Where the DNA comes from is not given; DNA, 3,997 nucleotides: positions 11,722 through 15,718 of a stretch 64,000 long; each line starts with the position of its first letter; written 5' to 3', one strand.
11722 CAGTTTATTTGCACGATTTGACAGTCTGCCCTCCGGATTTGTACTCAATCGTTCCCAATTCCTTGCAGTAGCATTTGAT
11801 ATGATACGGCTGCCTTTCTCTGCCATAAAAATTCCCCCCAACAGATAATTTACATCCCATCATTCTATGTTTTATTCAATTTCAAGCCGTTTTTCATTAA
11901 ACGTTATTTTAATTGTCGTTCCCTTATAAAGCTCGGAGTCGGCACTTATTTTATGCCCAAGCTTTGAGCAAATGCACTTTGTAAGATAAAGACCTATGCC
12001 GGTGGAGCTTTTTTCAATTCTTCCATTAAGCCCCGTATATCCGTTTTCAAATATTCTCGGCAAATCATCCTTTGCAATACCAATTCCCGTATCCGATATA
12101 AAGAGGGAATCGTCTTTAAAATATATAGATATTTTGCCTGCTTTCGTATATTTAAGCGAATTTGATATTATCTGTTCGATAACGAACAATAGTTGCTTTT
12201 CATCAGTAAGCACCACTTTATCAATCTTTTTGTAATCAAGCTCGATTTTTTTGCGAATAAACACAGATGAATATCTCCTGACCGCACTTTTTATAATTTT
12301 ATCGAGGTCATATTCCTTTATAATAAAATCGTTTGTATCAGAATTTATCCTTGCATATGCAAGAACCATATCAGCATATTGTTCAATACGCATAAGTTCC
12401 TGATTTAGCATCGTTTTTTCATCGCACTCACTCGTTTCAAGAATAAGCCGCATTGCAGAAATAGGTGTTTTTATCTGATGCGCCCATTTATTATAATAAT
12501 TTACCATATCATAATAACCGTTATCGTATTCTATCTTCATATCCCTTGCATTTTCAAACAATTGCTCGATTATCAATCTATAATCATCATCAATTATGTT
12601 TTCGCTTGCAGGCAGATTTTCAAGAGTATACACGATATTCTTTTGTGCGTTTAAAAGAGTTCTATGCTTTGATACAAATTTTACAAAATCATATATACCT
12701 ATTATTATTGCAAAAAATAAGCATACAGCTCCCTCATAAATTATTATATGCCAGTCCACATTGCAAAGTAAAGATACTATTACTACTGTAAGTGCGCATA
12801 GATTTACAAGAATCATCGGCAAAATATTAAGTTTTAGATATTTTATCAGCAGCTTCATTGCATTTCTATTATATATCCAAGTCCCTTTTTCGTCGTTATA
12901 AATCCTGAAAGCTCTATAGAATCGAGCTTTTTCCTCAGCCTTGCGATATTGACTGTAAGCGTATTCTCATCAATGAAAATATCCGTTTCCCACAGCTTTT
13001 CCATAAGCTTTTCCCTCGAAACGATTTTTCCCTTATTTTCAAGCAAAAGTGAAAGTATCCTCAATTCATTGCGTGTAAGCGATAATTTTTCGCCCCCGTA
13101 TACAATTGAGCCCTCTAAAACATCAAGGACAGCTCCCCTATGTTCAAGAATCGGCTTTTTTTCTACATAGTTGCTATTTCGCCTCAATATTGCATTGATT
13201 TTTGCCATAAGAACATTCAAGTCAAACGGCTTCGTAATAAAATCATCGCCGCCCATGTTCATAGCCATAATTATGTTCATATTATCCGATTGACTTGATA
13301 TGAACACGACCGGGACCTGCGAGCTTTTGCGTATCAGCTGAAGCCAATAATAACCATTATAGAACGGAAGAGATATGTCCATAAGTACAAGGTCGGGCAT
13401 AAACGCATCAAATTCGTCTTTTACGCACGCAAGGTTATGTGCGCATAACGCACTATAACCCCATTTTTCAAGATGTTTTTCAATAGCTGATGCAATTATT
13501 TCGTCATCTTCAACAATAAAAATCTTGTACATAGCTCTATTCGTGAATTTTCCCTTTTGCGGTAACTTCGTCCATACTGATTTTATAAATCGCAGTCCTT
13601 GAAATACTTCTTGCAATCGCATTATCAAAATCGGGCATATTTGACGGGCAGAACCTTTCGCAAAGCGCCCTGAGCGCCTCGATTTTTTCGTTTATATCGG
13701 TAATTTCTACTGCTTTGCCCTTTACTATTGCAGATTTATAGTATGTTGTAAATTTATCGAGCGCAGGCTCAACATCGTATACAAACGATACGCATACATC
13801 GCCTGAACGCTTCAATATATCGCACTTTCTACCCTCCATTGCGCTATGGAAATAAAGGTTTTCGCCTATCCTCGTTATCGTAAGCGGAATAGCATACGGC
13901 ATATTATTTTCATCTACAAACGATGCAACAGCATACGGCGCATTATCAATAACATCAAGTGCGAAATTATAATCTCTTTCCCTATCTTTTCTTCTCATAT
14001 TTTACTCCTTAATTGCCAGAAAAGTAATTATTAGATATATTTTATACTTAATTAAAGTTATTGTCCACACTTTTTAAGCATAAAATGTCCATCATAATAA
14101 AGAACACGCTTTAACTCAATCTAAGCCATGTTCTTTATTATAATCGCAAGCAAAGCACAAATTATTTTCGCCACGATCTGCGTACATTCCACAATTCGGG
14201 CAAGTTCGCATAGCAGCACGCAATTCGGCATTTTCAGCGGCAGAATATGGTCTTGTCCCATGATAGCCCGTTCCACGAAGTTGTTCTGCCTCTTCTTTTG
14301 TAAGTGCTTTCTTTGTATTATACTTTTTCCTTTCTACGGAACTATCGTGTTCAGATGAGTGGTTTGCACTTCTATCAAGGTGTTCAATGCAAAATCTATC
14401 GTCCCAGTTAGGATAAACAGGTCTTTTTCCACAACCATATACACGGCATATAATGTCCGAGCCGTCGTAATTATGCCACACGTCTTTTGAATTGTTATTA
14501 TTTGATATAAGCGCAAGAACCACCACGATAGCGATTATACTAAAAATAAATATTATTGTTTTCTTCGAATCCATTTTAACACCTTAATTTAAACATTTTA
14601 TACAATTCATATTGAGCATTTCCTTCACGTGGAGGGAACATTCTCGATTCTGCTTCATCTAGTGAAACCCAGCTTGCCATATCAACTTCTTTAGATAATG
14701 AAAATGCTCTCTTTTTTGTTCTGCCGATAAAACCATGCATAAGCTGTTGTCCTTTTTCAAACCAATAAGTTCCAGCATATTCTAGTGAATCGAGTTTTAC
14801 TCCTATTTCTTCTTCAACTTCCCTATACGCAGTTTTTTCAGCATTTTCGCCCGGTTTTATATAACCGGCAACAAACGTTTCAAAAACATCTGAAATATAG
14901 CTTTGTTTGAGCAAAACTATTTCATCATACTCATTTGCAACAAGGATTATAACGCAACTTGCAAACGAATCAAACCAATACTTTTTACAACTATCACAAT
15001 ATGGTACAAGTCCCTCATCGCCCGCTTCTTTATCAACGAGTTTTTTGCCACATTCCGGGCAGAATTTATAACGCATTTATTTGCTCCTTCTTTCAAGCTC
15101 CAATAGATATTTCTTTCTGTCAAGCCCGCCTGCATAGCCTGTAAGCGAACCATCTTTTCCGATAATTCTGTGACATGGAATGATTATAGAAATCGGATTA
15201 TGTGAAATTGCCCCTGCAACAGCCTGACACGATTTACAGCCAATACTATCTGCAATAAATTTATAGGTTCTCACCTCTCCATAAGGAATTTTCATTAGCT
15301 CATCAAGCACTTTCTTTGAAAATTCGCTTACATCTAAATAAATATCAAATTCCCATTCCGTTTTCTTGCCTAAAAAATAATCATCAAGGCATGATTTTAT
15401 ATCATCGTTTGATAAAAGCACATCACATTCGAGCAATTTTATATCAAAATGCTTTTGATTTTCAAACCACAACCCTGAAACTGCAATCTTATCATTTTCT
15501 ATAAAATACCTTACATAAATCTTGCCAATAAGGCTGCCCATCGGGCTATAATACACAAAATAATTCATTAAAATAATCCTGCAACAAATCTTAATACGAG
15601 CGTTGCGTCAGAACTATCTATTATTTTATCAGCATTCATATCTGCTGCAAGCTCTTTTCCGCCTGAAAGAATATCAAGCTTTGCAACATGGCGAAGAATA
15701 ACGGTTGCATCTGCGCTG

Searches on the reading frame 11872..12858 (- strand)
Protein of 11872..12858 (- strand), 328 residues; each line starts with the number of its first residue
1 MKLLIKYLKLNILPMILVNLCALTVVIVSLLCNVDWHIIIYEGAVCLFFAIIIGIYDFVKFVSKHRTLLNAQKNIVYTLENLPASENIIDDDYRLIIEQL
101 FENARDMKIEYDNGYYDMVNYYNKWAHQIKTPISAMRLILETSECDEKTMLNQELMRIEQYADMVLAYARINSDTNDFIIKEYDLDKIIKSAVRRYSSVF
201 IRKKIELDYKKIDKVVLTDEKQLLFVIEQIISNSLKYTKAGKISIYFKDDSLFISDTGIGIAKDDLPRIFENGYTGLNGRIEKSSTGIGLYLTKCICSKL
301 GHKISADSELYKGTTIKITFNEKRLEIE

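Call 35: search_protein_families(library=pfam, proteins=[window:11872-12858:-])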
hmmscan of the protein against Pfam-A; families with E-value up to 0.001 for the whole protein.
window:11872-12858:- (328 aa): 1 family
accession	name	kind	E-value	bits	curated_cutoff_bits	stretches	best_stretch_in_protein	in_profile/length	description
PF02518.31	HATPase_c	-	3.6e-18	66.5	26.4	1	219-322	2-109/111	Histidine kinase-, DNA gyrase B-, and HSP90-like ATPase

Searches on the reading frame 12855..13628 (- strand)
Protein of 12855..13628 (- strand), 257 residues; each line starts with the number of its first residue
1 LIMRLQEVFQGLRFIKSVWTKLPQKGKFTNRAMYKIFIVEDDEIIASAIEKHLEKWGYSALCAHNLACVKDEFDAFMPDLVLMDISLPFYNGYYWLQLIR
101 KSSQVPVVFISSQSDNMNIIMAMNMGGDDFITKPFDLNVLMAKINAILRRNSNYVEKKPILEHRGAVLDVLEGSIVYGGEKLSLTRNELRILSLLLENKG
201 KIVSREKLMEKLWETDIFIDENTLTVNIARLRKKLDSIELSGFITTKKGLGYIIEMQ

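Call 35: search_protein_families(library=pfam, proteins=[window:12855-13628:-])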
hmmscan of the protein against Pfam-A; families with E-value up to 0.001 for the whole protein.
window:12855-13628:- (257 aa): 2 families
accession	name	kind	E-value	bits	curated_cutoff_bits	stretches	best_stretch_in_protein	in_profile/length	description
PF00486.34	Trans_reg_C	-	8.7e-24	83.8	26.2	1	179-253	1-76/77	Transcriptional regulatory protein, C terminal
PF00072.30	Response_reg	-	7.7e-23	81.2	30.2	1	36-145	1-111/111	Response regulator receiver domain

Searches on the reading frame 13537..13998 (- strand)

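Call 35: search_protein_families(library=pfam, proteins=[window:13537-13998:-])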
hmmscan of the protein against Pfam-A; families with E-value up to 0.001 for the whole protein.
window:13537-13998:- (153 aa): 2 families
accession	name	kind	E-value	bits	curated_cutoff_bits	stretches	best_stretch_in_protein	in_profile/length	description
PF12900.13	Pyridox_ox_2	-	1e-20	74.6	27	1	14-148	6-139/140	Pyridoxamine 5'-phosphate oxidase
PF01243.27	PNPOx_N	-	2.7e-05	25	28.1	1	16-146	8-117/120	Pyridoxamine 5'-phosphate oxidase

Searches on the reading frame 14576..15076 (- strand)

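Call 35: search_protein_families(library=pfam, proteins=[window:14576-15076:-])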
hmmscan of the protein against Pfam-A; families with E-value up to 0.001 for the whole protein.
window:14576-15076:- (166 aa): 1 family
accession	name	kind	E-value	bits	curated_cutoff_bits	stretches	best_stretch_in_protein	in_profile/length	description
PF00293.34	NUDIX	-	4.4e-17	62.8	21.1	1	41-150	5-122/134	NUDIX domain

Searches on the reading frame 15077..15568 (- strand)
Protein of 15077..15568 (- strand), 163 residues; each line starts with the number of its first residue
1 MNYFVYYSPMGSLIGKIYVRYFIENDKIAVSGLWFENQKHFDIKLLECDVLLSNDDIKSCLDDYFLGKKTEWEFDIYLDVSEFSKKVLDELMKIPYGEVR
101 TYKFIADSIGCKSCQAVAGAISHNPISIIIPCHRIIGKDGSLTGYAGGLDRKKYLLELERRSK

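Call 35: search_protein_families(library=pfam, proteins=[window:15077-15568:-])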
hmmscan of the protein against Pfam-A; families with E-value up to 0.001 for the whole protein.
window:15077-15568:- (163 aa): 1 family
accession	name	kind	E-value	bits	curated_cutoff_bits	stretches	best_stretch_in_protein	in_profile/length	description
PF01035.26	DNA_binding_1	-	4.6e-30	103.7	27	1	82-160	1-80/81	6-O-methylguanine DNA methyltransferase, DNA binding domain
